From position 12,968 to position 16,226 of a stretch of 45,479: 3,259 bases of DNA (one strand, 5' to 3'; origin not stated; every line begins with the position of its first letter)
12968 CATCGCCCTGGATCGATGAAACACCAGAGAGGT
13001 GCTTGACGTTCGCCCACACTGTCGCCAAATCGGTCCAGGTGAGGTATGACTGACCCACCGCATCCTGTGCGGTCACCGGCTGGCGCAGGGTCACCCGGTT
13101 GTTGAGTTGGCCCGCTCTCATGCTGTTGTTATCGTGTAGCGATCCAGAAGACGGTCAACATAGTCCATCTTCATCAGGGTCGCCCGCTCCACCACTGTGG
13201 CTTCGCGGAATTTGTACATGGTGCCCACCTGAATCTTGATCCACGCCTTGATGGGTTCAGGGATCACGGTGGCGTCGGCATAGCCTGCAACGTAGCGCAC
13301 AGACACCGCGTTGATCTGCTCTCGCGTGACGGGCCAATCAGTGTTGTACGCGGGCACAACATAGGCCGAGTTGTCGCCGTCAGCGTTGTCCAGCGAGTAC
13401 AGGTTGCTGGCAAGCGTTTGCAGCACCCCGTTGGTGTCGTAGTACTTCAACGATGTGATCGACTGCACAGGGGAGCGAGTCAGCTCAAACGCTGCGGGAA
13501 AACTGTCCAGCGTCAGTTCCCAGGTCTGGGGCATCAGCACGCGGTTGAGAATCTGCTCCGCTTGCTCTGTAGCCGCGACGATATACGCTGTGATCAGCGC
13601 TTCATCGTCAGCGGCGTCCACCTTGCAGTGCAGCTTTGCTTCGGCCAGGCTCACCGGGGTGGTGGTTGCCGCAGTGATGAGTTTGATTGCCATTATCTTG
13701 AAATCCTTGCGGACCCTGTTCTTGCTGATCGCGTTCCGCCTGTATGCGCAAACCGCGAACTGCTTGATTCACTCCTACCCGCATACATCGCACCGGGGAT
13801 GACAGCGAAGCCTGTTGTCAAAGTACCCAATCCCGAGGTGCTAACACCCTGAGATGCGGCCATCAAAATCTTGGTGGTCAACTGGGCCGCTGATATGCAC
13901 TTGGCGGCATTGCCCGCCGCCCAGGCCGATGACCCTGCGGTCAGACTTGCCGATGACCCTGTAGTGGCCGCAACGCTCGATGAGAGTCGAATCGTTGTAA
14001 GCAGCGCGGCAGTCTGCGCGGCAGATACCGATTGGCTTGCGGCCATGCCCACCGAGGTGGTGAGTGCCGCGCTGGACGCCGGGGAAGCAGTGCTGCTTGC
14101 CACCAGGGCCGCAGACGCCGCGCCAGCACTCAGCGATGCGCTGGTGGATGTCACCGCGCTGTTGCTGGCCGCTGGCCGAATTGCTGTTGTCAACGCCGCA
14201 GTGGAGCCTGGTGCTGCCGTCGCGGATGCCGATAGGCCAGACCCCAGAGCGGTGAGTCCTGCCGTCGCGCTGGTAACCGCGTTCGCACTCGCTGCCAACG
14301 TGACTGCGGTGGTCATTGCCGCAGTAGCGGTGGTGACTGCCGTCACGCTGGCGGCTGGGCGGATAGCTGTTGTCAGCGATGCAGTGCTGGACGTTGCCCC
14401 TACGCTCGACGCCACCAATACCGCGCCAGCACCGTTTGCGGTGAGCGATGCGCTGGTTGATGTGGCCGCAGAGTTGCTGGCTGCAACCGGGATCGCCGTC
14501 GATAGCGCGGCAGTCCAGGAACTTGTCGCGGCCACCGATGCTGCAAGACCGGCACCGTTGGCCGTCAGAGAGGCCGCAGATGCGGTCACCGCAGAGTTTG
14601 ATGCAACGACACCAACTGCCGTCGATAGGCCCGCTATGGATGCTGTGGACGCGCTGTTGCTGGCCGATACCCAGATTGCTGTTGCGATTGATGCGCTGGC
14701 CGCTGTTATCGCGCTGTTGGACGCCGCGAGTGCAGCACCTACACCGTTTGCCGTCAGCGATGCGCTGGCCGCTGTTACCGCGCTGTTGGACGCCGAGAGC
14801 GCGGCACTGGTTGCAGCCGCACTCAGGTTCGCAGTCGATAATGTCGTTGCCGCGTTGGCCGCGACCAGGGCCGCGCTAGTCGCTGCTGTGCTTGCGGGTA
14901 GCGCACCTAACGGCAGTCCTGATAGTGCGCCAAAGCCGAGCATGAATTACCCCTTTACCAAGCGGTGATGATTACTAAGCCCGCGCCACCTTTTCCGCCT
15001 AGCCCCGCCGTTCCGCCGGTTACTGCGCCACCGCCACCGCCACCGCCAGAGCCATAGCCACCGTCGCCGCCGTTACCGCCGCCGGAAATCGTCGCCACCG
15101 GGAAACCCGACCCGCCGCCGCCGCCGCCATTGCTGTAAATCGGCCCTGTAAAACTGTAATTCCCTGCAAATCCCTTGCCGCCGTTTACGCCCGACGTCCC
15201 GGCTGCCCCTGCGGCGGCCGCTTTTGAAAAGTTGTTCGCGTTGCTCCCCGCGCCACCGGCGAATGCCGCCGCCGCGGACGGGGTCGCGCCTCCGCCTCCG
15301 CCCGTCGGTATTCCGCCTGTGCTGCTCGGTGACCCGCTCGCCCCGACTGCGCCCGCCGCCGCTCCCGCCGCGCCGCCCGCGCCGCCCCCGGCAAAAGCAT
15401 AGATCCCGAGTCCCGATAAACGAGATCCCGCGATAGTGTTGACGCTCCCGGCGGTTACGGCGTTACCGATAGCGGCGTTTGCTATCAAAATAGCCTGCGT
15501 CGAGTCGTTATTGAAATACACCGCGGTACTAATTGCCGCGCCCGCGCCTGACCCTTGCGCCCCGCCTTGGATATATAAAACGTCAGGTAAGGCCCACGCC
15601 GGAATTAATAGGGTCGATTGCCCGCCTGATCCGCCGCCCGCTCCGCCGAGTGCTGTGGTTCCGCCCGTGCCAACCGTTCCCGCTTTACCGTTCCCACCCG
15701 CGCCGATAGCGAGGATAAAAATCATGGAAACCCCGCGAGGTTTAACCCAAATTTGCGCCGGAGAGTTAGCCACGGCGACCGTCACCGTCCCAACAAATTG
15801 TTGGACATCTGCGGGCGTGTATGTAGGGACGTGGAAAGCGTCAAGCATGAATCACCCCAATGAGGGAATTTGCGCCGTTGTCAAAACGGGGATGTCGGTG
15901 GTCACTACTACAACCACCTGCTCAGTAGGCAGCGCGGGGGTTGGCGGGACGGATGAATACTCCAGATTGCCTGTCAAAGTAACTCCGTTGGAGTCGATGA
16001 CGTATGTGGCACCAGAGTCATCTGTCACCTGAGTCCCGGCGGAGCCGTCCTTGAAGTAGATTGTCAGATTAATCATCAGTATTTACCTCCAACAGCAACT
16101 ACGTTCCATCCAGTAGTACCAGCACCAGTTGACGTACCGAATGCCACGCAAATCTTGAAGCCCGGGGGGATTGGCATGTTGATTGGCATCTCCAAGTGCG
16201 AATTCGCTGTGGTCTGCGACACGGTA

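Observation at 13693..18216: Six-gene block of atypical, low-complexity or lectin-like proteins inserted between the major capsid gene and the head-tail connector genes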

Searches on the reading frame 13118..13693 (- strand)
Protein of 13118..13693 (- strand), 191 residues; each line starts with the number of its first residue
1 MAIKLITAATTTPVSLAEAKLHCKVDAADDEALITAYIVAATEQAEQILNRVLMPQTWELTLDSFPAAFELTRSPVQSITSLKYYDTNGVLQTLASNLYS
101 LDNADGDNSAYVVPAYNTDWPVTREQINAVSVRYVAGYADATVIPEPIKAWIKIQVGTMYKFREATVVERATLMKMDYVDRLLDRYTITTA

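Call 3: search_protein_families(library=pfam, proteins=[window:13118-13693:-], max_evalue=0.1)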
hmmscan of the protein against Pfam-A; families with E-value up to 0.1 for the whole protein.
window:13118-13693:- (191 aa): 1 family
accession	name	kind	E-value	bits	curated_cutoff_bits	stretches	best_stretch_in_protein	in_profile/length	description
PF05135.19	Phage_connect_1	-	6e-08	33.4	21.2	1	15-88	3-66/101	Phage gp6-like head-tail connector protein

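Call 4: search_protein_families(library=phrogs, proteins=[window:13118-13693:-], max_evalue=0.01)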
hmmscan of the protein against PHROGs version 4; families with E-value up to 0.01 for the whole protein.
window:13118-13693:- (191 aa): 2 families
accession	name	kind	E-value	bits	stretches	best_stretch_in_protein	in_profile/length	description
phrog_442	-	connector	4.5e-26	92.8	1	2-190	76-264/270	head-tail adaptor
phrog_40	-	connector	8.4e-14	52.5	1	5-168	33-114/201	head-tail adaptor Ad1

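Call 88: search_solved_structures(query=window:13118-13693:-, max_evalue=1, show_alignments=1)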
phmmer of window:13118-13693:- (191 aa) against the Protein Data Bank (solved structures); distinct sequences matched with E-value up to 1: 0.

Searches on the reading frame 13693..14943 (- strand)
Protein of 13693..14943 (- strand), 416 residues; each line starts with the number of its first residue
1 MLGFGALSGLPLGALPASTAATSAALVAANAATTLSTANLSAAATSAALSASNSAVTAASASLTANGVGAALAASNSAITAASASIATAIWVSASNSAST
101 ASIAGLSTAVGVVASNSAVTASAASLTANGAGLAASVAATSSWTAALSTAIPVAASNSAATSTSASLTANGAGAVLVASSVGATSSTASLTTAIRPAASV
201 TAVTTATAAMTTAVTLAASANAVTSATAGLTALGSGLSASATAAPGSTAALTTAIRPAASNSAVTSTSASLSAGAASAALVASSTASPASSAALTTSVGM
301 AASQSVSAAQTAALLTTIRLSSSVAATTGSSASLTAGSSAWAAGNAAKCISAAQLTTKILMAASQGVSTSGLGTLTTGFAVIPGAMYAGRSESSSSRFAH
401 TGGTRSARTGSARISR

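Call 3: search_protein_families(library=pfam, proteins=[window:13693-14943:-], max_evalue=0.1)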
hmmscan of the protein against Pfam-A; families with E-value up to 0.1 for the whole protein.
window:13693-14943:- (416 aa): 0 families

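Call 4: search_protein_families(library=phrogs, proteins=[window:13693-14943:-], max_evalue=0.01)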
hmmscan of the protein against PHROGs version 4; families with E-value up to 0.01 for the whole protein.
window:13693-14943:- (416 aa): 0 families

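Call 31: search_protein_families(library=ncbifam, proteins=[window:13693-14943:-], max_evalue=0.1)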
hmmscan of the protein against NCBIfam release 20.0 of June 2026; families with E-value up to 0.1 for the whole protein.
window:13693-14943:- (416 aa): 0 families

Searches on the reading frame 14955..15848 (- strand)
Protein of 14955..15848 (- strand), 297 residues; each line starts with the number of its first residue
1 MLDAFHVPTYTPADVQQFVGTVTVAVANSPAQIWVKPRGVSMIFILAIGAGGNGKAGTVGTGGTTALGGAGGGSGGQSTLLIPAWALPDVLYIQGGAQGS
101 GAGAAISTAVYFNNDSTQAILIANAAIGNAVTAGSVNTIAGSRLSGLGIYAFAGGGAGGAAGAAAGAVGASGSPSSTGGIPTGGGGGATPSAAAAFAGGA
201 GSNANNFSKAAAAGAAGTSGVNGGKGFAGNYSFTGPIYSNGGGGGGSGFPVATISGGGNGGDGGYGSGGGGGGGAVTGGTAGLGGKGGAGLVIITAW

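Call 3: search_protein_families(library=pfam, proteins=[window:14955-15848:-], max_evalue=0.1)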
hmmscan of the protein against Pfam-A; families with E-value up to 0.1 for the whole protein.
window:14955-15848:- (297 aa): 0 families

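Call 4: search_protein_families(library=phrogs, proteins=[window:14955-15848:-], max_evalue=0.01)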
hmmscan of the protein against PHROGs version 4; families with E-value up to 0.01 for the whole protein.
window:14955-15848:- (297 aa): 1 family
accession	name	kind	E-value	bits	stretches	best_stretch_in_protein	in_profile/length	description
phrog_863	-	tail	0.00016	21.8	1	24-104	400-479/690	tail fiber assembly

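Call 11: search_solved_structures(query=window:14955-15848:-, max_evalue=1)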
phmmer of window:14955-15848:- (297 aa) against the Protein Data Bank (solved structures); distinct sequences matched with E-value up to 1: 1.
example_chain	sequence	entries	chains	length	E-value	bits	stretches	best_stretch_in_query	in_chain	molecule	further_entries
8eqv_C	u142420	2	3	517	0.017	17.9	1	183-282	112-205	Zinc finger protein AEBP2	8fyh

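Call 31: search_protein_families(library=ncbifam, proteins=[window:14955-15848:-], max_evalue=0.1)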
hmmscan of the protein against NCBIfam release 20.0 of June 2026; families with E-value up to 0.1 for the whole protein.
window:14955-15848:- (297 aa): 0 families

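Call 41: find_related_loci(query=window:14955-15848:-, collection=viral_contigs, flank=8000)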
Query window:14955-15848:- (297 aa) in viral_contigs; peptide patterns used: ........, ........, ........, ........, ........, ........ (x = any residue, [..] = any of these).
128 stretches matched a pattern; 4 encode a relative of the query (tblastn E <= 1e-3); 4 distinct loci.
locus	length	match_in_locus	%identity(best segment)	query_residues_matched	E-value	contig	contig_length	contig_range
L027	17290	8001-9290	46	5-101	1e-9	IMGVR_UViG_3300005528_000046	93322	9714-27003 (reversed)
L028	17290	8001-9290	46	5-101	1e-9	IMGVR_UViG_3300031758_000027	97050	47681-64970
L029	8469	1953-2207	42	6-93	1e-7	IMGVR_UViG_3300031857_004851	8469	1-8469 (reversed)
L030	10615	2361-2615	42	6-93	1e-7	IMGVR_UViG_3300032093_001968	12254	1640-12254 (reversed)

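Call 62: find_homologous_proteins(query=window:14955-15848:-)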
Query window:14955-15848:- (297 aa): 242 proteins with E <= 0.001 among 8000 candidates; the best 120 are listed.
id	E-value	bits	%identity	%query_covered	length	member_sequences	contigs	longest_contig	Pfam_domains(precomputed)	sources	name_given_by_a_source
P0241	8.9e-58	214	53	100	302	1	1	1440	-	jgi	jgi:hypothetical protein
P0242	2.7e-55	206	-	-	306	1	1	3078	-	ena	-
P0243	4.7e-54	202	50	100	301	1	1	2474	-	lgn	-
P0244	5.0e-54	202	48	100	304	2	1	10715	PF21722.5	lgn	-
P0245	7.5e-54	201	50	100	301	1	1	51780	-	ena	-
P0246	2.6e-53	200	51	100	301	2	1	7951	-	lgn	-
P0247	2.7e-52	196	68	28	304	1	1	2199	-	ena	-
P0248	3.0e-52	196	51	100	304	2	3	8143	-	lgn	-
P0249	3.7e-52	196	51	100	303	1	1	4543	-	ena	-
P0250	2.8e-50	190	47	100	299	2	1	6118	-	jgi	jgi:hypothetical protein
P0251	4.7e-50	189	48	100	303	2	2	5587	-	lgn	-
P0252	1.7e-48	184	46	100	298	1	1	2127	-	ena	-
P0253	1.0e-47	181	48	100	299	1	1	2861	-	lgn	-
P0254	2.4e-46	177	49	100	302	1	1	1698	-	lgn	-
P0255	1.6e-45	174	48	100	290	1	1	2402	-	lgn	-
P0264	1.4e-20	92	34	74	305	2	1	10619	PF21722.5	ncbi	-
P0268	2.4e-18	85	-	-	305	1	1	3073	PF21722.5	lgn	-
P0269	2.8e-18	85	40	31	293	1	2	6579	PF21722.5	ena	-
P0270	3.6e-18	84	39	58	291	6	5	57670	PF21722.5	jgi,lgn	-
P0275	1.1e-17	83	41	57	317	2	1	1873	PF21722.5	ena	-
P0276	1.1e-17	83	-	-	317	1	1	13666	PF21722.5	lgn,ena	-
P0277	1.2e-17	83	-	-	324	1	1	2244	PF21722.5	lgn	-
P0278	2.4e-17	82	-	-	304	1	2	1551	PF21722.5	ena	-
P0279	3.5e-17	81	-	-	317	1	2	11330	PF21722.5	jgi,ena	jgi:hypothetical protein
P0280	4.2e-17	81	40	56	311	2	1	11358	PF21722.5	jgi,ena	jgi:hypothetical protein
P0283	7.0e-17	80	-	-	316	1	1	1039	PF21722.5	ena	-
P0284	1.2e-16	79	40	56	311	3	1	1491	PF21722.5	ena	-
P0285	1.8e-16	79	35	83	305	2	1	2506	PF21722.5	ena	-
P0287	2.5e-16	78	48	33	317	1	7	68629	PF21722.5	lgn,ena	-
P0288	3.0e-16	78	42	31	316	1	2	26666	PF21722.5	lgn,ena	-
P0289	8.5e-16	76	41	89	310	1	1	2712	PF21722.5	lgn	-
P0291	3.4e-15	74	35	98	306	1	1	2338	PF21722.5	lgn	-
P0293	5.2e-15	74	42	24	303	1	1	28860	PF21722.5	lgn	-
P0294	9.1e-15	73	41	43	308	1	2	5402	PF21722.5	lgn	-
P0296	1.2e-14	73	41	37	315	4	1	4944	PF21722.5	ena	-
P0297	2.0e-14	72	-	-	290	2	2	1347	PF21722.5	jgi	-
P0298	2.5e-14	72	39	42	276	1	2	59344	PF21722.5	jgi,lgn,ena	-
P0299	4.1e-14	71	55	22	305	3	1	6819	PF21722.5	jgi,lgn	jgi:hypothetical protein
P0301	8.2e-14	70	34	32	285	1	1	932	PF21722.5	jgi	jgi:hypothetical protein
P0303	9.4e-14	70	-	-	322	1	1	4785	PF21722.5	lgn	-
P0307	3.0e-13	68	-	-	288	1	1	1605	PF21722.5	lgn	-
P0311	4.1e-13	68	39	46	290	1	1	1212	PF21722.5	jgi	jgi:hypothetical protein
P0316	9.3e-13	66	32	92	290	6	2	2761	PF21722.5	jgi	jgi:hypothetical protein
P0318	1.1e-12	66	-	-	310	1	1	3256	PF21722.5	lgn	-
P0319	1.7e-12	66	46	31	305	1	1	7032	PF21722.5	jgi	jgi:hypothetical protein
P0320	2.2e-12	65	40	30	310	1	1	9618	PF21722.5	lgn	-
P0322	3.0e-12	65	36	34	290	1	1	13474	PF21722.5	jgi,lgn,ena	jgi:hypothetical protein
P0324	4.6e-12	64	41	31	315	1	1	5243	PF21722.5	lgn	-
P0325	5.8e-12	64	44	31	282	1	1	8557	PF21722.5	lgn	-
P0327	6.6e-12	64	44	30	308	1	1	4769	PF21722.5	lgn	-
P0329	9.5e-12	63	43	31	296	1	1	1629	PF21722.5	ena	-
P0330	1.0e-11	63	47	21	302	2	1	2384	PF21722.5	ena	-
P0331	1.0e-11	63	39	25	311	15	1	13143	PF21722.5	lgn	-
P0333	1.4e-11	63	41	34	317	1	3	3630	PF21722.5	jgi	-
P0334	1.5e-11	63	37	99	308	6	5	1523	PF21722.5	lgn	-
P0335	1.5e-11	63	45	32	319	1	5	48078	PF21722.5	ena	-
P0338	2.1e-11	62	-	-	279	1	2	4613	PF21722.5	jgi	jgi:hypothetical protein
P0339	3.1e-11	61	45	32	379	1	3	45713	PF21722.5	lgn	-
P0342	7.6e-11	60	41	41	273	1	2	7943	PF21722.5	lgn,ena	-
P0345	9.3e-11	60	-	-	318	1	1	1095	PF21722.5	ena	-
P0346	1.1e-10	60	40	30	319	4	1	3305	PF21722.5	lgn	-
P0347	1.2e-10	60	-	-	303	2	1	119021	PF21722.5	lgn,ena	-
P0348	1.3e-10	59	42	34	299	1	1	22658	PF21722.5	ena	-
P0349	1.4e-10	59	-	-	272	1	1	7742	PF21722.5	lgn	-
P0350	1.4e-10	59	42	42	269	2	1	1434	PF21722.5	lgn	-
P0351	1.5e-10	59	43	33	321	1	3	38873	PF21722.5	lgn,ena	-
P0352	2.2e-10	59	45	33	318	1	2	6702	PF21722.5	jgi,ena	jgi:hypothetical protein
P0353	2.2e-10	59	35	58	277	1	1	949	PF21722.5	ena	-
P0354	2.4e-10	59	-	-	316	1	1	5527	PF21722.5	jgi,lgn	jgi:hypothetical protein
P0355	2.5e-10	58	-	-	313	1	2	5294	PF21722.5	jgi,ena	jgi:hypothetical protein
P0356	2.5e-10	58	39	38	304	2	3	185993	PF21722.5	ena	-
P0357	2.7e-10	58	-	-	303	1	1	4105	PF21722.5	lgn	-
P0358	3.8e-10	58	41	32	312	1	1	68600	PF21722.5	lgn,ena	-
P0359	3.8e-10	58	35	31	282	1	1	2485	PF21722.5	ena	-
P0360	5.0e-10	57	36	42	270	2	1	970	PF21722.5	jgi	-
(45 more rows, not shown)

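Call 72: predict_structure(alignment_id=A2)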
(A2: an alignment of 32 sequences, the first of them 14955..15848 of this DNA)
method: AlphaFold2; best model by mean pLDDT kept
length: 297 residues; sequences in the alignment: 32
mean_pLDDT: 84.4   pTM: 0.83
mean pLDDT of the five models: 84.4, 82.7, 81.5, 81.3, 79.3
residues with pLDDT >= 90: 154; 70-90: 102; 50-70: 31; < 50: 10
segments of 3 or more residues with pLDDT < 50: 1-7
pLDDT, mean of each block of 10 residues (from residue 1): 42 84 65 90 93 93 84 91 93 78 65 75 73 71 82 88 83 78 94 92 85 95 96 85 94 90 94 93 94 93
secondary structure, 60 per line:
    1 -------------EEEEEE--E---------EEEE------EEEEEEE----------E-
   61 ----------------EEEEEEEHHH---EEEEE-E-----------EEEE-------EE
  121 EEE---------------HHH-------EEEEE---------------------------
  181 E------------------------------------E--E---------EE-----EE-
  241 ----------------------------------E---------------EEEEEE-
elements in order: E14-19 E32-35 E42-48 E77-83 E90-94 E108-111 E119-123 E149-153 E291-296

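Call 75: fold_search(model_id=the predicted structure, library=pdb)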
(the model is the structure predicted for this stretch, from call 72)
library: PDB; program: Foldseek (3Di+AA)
matches with E <= 10: 161; with E <= 0.001: 3
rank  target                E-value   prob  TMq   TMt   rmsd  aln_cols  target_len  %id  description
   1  9d93_Qa               1.9e-07  1.00  0.40  0.50   8.1       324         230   19  Mycobacteriophage Bxb1 tail tip - Composite map and model (released 2024-09-25)
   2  9d93_Qb               3.5e-07  1.00  0.39  0.48  12.6       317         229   19  Mycobacteriophage Bxb1 tail tip - Composite map and model (released 2024-09-25)
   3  7ypx_A                1.2e-04  1.00  0.30  0.34  12.5       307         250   16  Cyanophage Pam3 fiber (released 2022-11-09)
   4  7yfw_a                5.0e-03  0.96  0.32  0.33  10.3       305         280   16  Cyanophage Pam3 fiber (released 2023-01-18)
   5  7nx3_A                3.1e-02  0.38  0.25  0.25  18.4       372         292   17  Crystal structure of ALK in complex with Fab324 (released 2021-10-27)
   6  7nx4                  4.2e-02  0.28  0.24  0.21  16.5       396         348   14  Crystal structure of the TG and EGF-like domains of ALK (released 2021-10-27)
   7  9g5i_A                5.1e-02  0.28  0.25  0.23  16.5       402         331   14  Cryo-EM structure of a 2:1 ALK:ALKAL2 complex obtained after re-processing of EMPIAR-10930 data (released 2025-03-12)
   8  9d93_Pa               5.1e-02  0.21  0.16  0.09  13.2       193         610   14  Mycobacteriophage Bxb1 tail tip - Composite map and model (released 2024-09-25)
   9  7nx3_F                7.4e-02  0.20  0.23  0.23  19.3       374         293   16  Crystal structure of ALK in complex with Fab324 (released 2021-10-27)
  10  7lrz                  1.2e-01  0.12  0.21  0.20  16.3       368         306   16  Structure of the Human ALK GRD (released 2021-11-24)
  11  7ls0_C                1.5e-01  0.08  0.17  0.14  20.9       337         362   17  Structure of the Human ALK GRD bound to AUG (released 2021-11-24)
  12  7lir_A                2.2e-01  0.51  0.19  0.17   8.2       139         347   16  Structure of the invertebrate ALK GRD (released 2021-11-24)
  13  7ls0_D                2.3e-01  0.09  0.20  0.17  16.0       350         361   17  Structure of the Human ALK GRD bound to AUG (released 2021-11-24)
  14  7nwz_A                2.6e-01  0.25  0.16  0.15   8.6       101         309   19  ALK:ALKAL2 complex (released 2021-10-27)
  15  7ls0_B                3.0e-01  0.08  0.19  0.16  16.9       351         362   16  Structure of the Human ALK GRD bound to AUG (released 2021-11-24)
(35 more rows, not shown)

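Call 97: search_dna_similar(query=window:14955-15848:-, collection=phages, mode=protein, max_evalue=0.001, max_rows=25)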
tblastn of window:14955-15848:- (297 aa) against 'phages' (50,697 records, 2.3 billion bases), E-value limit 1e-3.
No match.

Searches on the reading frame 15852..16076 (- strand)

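Call 3: search_protein_families(library=pfam, proteins=[window:15852-16076:-], max_evalue=0.1)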
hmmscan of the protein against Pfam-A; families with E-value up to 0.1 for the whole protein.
window:15852-16076:- (74 aa): 0 families

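Call 4: search_protein_families(library=phrogs, proteins=[window:15852-16076:-], max_evalue=0.01)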
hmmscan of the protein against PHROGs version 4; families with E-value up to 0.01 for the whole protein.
window:15852-16076:- (74 aa): 0 families

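Call 31: search_protein_families(library=ncbifam, proteins=[window:15852-16076:-], max_evalue=0.1)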
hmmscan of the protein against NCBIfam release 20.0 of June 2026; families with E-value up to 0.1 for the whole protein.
window:15852-16076:- (74 aa): 0 families

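Call 39: search_protein_families(library=pfam, proteins=[window:15855-16076:-], max_evalue=1)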
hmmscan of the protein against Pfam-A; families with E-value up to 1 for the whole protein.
seq(74 aa): 2 families
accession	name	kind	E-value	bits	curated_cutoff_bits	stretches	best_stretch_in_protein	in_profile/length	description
PF20080.4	ALTTAQ_rpt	-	0.13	12.4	26.4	1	48-73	11-36/38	ALTTAQ repeat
PF19596.4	DUF6101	-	0.17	11.9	27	1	19-55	30-67/184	Family of unknown function (DUF6101)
